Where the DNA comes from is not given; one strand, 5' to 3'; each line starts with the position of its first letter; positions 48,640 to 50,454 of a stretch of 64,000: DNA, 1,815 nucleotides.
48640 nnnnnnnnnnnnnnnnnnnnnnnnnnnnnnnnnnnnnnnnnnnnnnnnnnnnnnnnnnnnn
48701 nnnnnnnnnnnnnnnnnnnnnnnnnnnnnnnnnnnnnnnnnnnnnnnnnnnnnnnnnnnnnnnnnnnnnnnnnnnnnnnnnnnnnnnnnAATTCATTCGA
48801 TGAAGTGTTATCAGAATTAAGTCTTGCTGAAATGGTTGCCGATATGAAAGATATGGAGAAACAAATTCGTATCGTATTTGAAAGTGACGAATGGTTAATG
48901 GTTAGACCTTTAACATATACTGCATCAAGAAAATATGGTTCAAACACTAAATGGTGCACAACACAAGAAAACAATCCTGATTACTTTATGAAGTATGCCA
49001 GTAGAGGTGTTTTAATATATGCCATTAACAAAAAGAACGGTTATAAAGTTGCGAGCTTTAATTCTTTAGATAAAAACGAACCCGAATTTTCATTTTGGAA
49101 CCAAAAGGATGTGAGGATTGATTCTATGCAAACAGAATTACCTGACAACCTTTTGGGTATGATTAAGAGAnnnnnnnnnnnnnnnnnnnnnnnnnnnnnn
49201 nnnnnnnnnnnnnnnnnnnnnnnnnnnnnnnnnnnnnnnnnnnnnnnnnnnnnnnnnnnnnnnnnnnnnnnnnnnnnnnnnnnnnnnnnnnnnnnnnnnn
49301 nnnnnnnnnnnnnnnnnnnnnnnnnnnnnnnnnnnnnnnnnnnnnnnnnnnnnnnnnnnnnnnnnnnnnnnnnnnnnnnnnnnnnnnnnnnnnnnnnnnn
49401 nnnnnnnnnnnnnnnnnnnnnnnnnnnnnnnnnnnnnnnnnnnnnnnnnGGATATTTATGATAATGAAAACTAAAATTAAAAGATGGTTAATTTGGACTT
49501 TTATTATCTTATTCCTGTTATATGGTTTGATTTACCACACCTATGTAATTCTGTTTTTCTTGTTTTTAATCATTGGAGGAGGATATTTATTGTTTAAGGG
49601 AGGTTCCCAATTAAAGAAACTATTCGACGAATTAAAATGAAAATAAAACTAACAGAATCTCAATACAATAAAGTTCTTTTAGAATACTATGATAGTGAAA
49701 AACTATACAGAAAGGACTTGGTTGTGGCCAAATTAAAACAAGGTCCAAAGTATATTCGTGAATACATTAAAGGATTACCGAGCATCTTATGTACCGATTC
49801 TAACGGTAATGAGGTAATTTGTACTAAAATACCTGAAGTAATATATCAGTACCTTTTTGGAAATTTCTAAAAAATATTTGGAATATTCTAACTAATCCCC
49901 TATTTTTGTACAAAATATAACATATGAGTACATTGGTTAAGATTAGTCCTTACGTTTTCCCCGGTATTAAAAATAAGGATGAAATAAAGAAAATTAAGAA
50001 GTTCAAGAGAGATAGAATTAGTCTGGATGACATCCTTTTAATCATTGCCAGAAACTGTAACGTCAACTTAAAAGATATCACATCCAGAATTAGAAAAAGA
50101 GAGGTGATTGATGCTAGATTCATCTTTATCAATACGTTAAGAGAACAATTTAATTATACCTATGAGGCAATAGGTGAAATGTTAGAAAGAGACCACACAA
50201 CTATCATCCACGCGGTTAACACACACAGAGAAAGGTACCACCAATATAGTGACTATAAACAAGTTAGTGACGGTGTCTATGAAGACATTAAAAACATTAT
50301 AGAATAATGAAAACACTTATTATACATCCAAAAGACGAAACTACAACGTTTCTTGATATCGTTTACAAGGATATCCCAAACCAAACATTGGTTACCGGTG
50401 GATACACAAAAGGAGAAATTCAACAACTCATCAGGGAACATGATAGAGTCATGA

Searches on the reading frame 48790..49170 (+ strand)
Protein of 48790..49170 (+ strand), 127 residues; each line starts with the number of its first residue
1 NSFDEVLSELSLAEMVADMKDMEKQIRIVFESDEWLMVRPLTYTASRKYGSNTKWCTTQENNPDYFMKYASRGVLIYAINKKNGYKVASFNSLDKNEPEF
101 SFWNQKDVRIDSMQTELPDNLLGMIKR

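Call 84: search_dna_similar(query=window:48790-49170:+, collection=phages, mode=protein, max_evalue=5, max_rows=60)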
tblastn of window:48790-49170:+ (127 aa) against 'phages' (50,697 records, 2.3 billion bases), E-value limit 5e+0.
Records with a match: 13; places in all: 19; records where one place covers at least 80% of the query: 0.
Best place of each record, by identity: <60% 13.
By first word of the organism name: Pseudomonas 11; Salicola 1; Vibrio 1.
By host as written in the record: Pseudomonas aeruginosa PAO1 5; Pseudomonas aeruginosa 3; - 3; Salicola sp. PV4 1; Vibrio splendidus 1.
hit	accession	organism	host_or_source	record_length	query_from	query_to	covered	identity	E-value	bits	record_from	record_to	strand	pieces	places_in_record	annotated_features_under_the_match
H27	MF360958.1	Salicola phage SCTP-2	Salicola sp. PV4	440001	1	88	69%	39.1%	1e-5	49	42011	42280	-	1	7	48: hypothetical protein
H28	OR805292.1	Pseudomonas phage Cassandra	Pseudomonas aeruginosa PAO1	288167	25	114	71%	30.0%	4e-3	41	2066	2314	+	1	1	hypothetical protein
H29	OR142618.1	Pseudomonas phage Callisto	Pseudomonas aeruginosa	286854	25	114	71%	30.0%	4e-3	41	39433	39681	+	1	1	hypothetical protein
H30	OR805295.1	Pseudomonas phage Paride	Pseudomonas aeruginosa PAO1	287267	25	114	71%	30.0%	5e-3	41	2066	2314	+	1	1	hypothetical protein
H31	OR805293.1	Pseudomonas phage Deifobo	Pseudomonas aeruginosa PAO1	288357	25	114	71%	30.0%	5e-3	41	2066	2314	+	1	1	hypothetical protein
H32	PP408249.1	Pseudomonas phage vB_Pa-PAC2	Pseudomonas aeruginosa PAO1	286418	25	114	71%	30.0%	5e-3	41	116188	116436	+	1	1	hypothetical protein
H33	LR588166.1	Pseudomonas phage vB_PaeM_MIJ3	-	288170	25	114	71%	30.0%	5e-3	41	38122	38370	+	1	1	hypothetical protein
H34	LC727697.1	Pseudomonas phage sp. 30-2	Pseudomonas aeruginosa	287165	25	114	71%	30.0%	5e-3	41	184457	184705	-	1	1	hypothetical protein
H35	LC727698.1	Pseudomonas phage sp. 30-3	Pseudomonas aeruginosa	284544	25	87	50%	30.2%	5e-3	41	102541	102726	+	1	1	hypothetical protein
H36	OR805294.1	Pseudomonas phage Ettore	Pseudomonas aeruginosa PAO1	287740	25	87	50%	30.2%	6e-3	41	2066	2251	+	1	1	hypothetical protein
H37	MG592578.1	Vibrio phage 1.208.B._10N.222.52.A7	Vibrio splendidus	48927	22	64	34%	38.6%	2e+0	33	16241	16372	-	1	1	coil containing protein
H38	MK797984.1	Pseudomonas phage vB_PaeM_PA5oct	-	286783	25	75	40%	31.4%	2e-1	36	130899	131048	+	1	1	structural protein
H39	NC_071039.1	Pseudomonas phage vB_PaeM_PA5oct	-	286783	25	75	40%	31.4%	2e-1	36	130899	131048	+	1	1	structural protein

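Call 85: get_annotated_region(hit=H38, flank=5000)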
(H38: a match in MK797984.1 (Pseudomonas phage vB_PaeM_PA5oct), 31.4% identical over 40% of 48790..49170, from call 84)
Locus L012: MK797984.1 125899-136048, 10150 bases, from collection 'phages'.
description: Pseudomonas phage vB_PaeM_PA5oct, complete genome.
organism: Pseudomonas phage vB_PaeM_PA5oct (NCBI taxid 2163605)
taxonomy: Viruses; Duplodnaviria; Heunggongvirae; Uroviricota; Caudoviricetes; Arenbergviridae; Wroclawvirus; Wroclawvirus PA5oct
host: -; source: -; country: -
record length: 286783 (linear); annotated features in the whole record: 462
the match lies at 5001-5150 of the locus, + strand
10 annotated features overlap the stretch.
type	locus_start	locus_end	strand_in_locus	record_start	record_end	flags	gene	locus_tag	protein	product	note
CDS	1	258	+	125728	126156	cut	-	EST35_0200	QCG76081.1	hypothetical protein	-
CDS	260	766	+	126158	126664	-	-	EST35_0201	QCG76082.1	hypothetical protein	-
CDS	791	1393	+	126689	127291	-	-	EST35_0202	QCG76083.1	structural protein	ESI-MS/MS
CDS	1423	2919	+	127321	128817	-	-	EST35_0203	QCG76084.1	structural protein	ESI-MS/MS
CDS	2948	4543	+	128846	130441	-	-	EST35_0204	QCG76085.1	hypothetical protein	-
CDS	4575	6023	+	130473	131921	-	-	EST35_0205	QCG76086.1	structural protein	ESI-MS/MS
CDS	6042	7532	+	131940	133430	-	-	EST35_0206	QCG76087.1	structural protein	ESI-MS/MS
CDS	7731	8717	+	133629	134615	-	-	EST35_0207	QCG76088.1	structural protein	ESI-MS/MS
CDS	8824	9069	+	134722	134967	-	-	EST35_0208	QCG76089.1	hypothetical protein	-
CDS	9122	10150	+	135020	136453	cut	-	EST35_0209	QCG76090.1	hypothetical protein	-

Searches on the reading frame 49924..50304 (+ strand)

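Call 34: search_protein_families(library=pfam, proteins=[window:49924-50304:+], max_evalue=0.01)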
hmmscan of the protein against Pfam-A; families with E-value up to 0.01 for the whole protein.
window:49924-50304:+ (127 aa): 1 family
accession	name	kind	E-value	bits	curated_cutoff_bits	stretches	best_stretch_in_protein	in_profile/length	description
PF08299.17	Bac_DnaA_C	-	6.2e-16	58.6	31.5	1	35-99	2-67/69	Bacterial dnaA protein helix-turn-helix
